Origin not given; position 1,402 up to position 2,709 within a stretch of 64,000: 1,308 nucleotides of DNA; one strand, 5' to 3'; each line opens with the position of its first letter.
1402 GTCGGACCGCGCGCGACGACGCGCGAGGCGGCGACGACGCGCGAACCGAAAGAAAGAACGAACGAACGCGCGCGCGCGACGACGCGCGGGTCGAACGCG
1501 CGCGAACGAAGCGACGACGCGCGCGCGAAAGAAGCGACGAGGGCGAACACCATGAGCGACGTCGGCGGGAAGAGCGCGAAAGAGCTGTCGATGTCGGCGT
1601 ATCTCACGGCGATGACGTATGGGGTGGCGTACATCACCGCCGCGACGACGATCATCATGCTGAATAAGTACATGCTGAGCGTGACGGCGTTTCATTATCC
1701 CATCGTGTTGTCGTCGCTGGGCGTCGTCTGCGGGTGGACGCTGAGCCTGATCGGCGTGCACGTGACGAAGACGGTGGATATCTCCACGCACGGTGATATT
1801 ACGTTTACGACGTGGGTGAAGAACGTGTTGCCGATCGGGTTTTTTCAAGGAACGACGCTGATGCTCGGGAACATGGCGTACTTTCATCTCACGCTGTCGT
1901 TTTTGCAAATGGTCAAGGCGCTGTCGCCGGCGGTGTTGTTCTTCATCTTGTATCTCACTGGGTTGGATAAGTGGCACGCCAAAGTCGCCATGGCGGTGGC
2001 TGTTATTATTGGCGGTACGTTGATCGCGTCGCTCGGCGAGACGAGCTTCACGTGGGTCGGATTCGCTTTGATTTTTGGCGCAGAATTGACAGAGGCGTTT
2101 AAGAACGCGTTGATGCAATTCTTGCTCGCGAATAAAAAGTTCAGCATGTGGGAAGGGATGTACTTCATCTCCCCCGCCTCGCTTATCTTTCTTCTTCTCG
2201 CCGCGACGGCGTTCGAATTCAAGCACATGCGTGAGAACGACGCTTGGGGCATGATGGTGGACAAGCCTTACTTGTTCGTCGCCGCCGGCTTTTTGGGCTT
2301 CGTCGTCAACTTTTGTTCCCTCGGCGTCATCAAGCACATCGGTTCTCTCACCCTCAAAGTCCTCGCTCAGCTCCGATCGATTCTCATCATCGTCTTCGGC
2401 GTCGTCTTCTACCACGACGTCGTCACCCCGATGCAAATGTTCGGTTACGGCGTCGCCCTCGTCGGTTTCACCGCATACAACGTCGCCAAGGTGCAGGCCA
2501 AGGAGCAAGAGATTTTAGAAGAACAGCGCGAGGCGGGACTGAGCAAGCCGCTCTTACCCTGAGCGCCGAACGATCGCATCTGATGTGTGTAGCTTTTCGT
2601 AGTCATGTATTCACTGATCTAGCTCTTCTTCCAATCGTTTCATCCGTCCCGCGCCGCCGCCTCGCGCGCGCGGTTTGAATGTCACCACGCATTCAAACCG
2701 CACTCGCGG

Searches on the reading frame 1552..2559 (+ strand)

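Call 18: search_protein_families(library=pfam, proteins=[window:1552-2559:+], max_evalue=0.00001)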
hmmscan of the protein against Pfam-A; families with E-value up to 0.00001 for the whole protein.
window:1552-2559:+ (336 aa): 1 family
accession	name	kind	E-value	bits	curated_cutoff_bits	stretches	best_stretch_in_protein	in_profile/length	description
PF03151.22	TPT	-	3e-26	92.9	30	1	27-310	11-291/291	Triose-phosphate Transporter family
